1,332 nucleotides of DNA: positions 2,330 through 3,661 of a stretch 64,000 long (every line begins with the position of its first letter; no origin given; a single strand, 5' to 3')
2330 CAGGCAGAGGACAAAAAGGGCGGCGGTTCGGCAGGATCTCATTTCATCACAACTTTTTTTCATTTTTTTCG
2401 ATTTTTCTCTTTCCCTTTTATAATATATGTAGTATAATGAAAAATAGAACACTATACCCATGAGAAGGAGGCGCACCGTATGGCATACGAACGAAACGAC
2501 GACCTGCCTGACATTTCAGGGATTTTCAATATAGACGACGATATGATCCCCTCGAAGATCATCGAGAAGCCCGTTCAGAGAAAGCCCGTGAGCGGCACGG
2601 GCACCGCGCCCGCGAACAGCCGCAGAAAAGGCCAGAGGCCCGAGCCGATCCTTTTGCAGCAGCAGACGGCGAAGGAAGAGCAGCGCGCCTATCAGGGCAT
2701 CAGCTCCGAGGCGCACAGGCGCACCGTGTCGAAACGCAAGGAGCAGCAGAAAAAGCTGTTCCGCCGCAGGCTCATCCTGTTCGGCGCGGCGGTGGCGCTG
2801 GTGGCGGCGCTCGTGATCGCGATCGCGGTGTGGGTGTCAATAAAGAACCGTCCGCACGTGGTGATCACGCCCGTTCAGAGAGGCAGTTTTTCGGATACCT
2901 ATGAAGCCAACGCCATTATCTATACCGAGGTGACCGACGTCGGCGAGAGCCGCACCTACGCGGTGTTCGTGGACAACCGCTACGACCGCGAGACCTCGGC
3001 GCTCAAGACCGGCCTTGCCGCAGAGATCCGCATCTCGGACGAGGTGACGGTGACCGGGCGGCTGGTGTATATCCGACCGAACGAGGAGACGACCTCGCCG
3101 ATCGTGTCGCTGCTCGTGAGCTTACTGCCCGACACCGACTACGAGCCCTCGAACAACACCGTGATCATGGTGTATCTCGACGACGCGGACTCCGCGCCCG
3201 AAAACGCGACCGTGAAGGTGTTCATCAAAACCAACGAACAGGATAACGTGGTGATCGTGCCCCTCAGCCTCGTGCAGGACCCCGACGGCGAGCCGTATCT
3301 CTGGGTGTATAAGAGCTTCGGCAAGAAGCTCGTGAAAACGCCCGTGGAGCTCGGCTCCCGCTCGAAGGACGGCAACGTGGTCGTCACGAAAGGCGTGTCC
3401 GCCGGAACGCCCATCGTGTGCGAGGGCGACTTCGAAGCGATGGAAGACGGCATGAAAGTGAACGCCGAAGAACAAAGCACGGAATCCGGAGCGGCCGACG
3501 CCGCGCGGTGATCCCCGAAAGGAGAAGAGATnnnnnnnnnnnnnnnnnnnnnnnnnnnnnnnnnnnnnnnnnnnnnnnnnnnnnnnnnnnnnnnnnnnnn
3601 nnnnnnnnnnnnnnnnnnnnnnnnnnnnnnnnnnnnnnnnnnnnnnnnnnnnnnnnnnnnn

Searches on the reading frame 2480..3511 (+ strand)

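Call 24: search_protein_families(library=pfam, proteins=[window:2480-3511:+], max_evalue=0.001)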
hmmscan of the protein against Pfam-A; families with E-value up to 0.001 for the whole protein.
window:2480-3511:+ (343 aa): 0 families

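Call 50: search_protein_families(library=ncbifam, proteins=[window:2480-3508:+], max_evalue=0.01)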
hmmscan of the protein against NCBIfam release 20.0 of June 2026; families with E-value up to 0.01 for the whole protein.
window:2480-3508:+ (343 aa): 5 families
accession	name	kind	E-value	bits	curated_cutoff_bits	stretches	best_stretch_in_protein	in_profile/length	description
TIGR01730.1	RND_mfp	subfamily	9.8e-13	47.7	94.9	1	244-329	239-321/322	efflux RND transporter periplasmic adaptor subunit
NF038010.1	ABC_adapt_DarC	equivalog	3.6e-06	26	450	1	245-318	332-406/417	darobactin export ABC transporter periplasmic adaptor subunit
NF008589.1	PRK11556.1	equivalog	2e-05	23.7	391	1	241-328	302-386/392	MdtA/MuxA family multidrug efflux RND transporter periplasmic adaptor subunit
TIGR02828.1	TIGR02828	hypoth_equivalog_domain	0.0011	18.9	154.4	1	233-302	110-175/188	putative membrane fusion protein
NF038083.1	CU044_5270_fam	subfamily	0.0065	16.3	100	1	68-120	10-54/284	CU044_5270 family protein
